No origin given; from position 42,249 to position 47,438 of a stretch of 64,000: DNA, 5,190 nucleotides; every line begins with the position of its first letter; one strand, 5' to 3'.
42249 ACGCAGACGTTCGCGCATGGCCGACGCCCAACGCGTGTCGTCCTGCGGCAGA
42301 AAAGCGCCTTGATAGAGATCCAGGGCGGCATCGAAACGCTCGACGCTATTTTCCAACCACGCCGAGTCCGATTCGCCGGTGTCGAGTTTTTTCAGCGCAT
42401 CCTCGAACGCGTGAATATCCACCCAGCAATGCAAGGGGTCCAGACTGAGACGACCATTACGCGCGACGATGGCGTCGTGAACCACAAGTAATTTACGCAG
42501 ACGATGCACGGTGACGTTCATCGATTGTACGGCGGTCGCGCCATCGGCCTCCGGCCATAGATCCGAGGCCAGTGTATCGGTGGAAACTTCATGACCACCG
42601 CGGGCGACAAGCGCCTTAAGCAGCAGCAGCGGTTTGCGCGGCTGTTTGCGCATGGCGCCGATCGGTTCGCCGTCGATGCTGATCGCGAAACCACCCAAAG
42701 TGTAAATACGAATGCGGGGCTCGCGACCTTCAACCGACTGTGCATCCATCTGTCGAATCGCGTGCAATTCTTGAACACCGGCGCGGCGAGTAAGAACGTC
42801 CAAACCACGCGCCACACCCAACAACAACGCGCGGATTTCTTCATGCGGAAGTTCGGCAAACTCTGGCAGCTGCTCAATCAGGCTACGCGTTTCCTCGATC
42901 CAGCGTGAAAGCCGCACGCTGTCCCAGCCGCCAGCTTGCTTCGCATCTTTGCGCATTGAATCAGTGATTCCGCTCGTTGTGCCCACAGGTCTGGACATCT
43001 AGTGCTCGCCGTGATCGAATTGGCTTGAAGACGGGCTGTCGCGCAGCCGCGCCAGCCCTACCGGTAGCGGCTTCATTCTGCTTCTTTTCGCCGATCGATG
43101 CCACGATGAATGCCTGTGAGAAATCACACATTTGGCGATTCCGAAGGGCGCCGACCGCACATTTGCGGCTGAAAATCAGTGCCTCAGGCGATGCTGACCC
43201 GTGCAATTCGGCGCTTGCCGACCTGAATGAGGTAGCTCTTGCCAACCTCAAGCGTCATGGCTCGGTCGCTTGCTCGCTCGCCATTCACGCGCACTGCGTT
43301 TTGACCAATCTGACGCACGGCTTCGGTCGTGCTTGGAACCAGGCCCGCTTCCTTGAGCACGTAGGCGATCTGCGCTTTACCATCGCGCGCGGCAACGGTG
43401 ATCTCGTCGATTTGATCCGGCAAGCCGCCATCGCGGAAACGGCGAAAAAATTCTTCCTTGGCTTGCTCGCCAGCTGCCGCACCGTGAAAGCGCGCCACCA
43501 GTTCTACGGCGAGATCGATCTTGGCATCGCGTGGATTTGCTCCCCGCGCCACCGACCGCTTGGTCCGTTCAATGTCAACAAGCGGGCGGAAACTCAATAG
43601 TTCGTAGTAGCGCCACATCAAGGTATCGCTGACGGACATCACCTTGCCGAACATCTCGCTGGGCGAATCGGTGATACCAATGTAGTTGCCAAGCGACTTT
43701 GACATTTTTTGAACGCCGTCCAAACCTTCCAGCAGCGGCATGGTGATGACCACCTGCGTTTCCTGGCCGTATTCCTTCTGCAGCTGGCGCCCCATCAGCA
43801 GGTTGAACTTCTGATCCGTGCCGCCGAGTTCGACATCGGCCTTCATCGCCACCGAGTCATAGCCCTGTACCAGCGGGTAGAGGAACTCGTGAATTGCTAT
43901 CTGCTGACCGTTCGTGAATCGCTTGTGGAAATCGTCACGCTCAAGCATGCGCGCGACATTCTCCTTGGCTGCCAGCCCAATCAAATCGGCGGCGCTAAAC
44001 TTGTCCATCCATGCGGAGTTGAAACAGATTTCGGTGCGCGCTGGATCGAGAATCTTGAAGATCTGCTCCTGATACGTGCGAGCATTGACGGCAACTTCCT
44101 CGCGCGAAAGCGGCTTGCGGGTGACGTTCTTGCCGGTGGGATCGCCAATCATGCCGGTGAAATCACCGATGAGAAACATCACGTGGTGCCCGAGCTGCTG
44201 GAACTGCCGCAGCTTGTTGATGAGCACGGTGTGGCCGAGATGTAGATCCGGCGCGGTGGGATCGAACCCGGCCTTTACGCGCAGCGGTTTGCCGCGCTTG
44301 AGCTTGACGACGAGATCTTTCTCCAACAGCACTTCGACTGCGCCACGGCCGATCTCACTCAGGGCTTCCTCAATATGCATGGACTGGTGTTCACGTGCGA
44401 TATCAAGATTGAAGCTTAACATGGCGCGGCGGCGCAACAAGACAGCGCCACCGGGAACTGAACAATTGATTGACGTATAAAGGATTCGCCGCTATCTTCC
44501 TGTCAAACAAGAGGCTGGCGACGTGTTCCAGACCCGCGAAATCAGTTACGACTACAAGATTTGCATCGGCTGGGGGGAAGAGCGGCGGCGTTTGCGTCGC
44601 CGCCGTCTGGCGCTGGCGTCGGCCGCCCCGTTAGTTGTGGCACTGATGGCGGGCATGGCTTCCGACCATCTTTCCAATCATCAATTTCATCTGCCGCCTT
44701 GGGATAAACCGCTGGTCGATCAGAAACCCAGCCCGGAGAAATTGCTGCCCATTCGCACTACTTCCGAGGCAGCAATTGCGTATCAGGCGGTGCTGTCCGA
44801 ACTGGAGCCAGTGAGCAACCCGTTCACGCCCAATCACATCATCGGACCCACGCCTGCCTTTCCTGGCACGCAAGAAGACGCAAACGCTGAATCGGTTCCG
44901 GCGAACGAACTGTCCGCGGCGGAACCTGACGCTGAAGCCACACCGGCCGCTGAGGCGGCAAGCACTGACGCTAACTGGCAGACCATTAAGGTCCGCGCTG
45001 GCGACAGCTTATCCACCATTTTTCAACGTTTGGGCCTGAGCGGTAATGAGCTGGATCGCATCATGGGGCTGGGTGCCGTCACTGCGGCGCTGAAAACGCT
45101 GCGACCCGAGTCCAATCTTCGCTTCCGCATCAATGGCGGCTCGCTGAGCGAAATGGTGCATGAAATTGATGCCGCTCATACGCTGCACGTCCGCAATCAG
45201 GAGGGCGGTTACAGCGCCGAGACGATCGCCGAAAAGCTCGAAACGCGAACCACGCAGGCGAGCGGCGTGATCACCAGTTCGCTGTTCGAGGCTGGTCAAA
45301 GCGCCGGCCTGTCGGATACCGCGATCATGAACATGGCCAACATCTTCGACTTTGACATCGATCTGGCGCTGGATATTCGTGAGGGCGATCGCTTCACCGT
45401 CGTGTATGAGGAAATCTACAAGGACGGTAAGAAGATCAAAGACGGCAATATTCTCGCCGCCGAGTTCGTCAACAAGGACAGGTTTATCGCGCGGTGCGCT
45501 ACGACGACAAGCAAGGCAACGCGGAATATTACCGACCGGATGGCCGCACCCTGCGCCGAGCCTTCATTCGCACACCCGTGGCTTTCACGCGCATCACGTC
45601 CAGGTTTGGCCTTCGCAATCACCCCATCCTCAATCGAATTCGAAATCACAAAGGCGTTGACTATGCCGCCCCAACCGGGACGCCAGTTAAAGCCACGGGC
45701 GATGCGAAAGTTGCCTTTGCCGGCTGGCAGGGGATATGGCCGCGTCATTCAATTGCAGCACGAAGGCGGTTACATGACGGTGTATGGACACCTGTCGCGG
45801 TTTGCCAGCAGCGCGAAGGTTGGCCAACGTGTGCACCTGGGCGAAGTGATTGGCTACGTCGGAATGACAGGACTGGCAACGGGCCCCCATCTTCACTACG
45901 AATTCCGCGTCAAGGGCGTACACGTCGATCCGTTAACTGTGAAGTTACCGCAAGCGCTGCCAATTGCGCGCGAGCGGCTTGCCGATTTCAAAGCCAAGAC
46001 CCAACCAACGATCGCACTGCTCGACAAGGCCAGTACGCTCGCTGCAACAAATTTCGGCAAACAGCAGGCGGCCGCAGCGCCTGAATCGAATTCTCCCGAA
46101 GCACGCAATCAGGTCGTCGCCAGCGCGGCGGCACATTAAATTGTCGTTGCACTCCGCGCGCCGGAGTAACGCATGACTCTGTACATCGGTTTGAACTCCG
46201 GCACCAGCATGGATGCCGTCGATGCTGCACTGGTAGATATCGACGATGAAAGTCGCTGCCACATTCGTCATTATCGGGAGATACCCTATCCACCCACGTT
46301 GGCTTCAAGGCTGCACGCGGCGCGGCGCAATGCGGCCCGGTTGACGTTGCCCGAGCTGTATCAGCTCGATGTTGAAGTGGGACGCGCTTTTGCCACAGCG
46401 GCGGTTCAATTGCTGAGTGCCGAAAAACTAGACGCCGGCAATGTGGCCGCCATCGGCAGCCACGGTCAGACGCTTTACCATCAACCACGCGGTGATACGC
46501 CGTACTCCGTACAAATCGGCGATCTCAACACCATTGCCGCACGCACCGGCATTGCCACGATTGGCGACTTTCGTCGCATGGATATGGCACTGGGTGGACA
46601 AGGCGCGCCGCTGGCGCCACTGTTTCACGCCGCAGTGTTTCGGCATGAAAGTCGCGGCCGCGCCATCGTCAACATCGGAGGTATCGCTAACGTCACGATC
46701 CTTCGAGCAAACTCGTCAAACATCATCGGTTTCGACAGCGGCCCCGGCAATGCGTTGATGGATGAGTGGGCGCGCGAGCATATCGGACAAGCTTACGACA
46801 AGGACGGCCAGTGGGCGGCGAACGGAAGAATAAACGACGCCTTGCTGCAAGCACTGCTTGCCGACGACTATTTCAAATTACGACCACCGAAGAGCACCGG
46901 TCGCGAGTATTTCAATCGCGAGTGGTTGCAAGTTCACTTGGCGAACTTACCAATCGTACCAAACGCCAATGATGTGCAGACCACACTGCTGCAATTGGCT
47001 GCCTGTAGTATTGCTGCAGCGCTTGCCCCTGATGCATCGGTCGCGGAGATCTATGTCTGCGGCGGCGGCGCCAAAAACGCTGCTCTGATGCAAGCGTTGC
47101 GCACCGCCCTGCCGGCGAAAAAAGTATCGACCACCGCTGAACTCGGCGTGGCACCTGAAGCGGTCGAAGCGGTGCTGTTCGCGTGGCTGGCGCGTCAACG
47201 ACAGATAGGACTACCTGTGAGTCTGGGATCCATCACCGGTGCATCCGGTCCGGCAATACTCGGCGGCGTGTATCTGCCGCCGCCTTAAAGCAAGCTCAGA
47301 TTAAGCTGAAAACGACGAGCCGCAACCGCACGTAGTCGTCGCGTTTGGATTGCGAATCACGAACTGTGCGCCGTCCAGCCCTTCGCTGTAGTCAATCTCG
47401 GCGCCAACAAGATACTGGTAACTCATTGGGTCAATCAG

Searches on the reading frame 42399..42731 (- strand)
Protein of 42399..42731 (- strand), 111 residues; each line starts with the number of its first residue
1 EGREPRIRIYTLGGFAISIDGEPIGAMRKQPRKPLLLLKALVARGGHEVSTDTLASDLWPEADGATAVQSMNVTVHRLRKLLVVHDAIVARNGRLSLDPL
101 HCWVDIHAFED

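Call 35: search_solved_structures(query=window:42399-42731:-, max_evalue=1, show_alignments=4)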
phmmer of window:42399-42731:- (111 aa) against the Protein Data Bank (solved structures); distinct sequences matched with E-value up to 1: 6.
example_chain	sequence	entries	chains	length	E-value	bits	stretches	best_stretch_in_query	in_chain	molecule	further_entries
2fez_A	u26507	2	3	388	0.024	18.2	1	4-82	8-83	Probable regulatory protein embR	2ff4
8hvr_I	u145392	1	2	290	0.089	16.3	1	7-93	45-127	Regulatory protein AfsR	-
4ixa_A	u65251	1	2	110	0.43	14.1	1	34-88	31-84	Response regulator SaeR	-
8k60_I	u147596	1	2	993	0.53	13.8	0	7-91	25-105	Regulatory protein AfsR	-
8jke_I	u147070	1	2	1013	0.54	13.8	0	7-91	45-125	Regulatory protein AfsR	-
7lz9_A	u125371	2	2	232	0.65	13.5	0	31-83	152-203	Putative two-component system response regulator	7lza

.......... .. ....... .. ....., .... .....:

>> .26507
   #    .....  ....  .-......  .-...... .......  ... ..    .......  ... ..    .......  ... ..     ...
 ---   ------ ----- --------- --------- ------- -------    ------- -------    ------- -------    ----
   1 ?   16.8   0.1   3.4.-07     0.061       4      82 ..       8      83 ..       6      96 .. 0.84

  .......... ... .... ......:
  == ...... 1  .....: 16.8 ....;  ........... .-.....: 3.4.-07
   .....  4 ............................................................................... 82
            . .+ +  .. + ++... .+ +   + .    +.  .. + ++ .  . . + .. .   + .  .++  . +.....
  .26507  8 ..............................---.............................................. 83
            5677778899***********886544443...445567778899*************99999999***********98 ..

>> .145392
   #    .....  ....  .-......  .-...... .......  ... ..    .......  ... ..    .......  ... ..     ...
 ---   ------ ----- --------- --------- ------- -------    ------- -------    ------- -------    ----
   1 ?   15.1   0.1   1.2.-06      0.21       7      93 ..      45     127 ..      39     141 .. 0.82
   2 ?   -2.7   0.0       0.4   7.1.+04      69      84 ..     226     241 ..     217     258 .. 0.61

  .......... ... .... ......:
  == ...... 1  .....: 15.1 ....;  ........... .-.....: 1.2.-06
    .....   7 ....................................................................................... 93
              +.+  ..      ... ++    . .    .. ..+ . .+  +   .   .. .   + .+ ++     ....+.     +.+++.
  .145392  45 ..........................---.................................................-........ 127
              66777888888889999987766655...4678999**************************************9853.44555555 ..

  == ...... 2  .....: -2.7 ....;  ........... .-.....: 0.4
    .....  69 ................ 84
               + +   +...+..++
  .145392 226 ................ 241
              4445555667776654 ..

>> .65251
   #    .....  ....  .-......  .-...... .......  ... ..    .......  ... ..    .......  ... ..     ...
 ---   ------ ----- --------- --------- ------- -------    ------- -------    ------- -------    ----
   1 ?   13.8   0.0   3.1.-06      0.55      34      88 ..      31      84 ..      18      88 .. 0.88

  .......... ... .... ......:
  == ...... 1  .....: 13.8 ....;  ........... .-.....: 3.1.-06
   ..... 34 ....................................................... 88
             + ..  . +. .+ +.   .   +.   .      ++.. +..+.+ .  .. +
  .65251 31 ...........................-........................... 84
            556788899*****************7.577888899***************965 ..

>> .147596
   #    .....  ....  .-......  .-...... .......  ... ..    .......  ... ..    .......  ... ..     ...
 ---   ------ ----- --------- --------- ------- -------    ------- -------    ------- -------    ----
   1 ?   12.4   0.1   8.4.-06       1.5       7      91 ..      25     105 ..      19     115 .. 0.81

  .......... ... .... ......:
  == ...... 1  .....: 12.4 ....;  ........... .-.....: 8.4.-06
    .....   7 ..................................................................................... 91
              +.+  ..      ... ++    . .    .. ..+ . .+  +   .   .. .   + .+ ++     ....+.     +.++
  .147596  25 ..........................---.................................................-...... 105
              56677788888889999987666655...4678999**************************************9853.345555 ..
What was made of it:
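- AfsR's second base-contacting residue, T88, is a valine here (call 35).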

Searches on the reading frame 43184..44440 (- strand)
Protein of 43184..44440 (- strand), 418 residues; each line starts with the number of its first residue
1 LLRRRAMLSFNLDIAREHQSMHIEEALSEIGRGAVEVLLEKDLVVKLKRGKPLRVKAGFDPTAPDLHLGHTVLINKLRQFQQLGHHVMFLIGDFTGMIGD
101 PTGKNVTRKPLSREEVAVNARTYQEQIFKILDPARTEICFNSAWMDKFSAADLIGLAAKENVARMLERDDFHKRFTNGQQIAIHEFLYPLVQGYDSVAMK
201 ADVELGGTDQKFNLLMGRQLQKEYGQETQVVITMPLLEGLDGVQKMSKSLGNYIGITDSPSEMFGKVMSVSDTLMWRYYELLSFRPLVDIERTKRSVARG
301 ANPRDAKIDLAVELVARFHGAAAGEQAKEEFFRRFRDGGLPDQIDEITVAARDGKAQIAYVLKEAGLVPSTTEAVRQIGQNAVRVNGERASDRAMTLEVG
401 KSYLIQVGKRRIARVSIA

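Call 55: search_protein_families(library=pfam, proteins=[window:43184-44440:-], max_evalue=0.00001)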
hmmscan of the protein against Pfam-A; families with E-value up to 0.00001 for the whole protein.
window:43184-44440:- (418 aa): 3 families
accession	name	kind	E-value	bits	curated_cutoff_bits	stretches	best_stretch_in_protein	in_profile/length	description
PF00579.31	tRNA-synt_1b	-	4.9e-85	285.8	21.1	1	50-335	3-291/292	tRNA synthetases class I (W and Y)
PF01479.30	S4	-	1.5e-06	28.3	22.8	1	360-400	5-45/48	S4 domain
PF22421.1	SYY_C-terminal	-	6.4e-06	26.4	27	0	349-399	12-62/83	Tyrosine--tRNA ligase SYY-like C-terminal domain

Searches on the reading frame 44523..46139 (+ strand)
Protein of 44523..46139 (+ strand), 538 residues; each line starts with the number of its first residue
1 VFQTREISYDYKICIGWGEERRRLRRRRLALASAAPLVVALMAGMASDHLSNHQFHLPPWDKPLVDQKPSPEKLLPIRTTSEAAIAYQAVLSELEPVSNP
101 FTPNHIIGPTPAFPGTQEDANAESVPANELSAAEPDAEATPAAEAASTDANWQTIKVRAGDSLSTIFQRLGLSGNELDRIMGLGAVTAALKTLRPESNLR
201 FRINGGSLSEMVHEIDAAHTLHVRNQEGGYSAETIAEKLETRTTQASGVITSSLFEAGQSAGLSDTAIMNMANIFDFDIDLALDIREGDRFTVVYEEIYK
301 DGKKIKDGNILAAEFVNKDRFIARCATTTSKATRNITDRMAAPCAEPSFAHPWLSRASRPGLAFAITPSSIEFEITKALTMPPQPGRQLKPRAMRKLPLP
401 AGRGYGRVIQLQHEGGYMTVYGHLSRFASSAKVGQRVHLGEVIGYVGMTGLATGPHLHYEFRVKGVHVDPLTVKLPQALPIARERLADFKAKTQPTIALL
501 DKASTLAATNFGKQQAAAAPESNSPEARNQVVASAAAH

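Call 55: search_protein_families(library=pfam, proteins=[window:44523-46139:+], max_evalue=0.00001)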
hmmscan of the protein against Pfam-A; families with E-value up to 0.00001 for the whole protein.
window:44523-46139:+ (538 aa): 1 family
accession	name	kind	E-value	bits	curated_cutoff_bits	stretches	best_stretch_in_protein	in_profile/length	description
PF01551.29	Peptidase_M23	-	6.4e-22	78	28.7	1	403-470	31-96/96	Peptidase family M23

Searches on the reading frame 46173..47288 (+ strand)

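Call 55: search_protein_families(library=pfam, proteins=[window:46173-47288:+], max_evalue=0.00001)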
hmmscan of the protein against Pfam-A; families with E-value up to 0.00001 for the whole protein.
window:46173-47288:+ (371 aa): 1 family
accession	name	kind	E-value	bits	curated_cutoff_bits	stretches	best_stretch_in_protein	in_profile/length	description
PF03702.20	AnmK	-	1.1e-130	436.5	24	1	3-367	2-365/367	Anhydro-N-acetylmuramic acid kinase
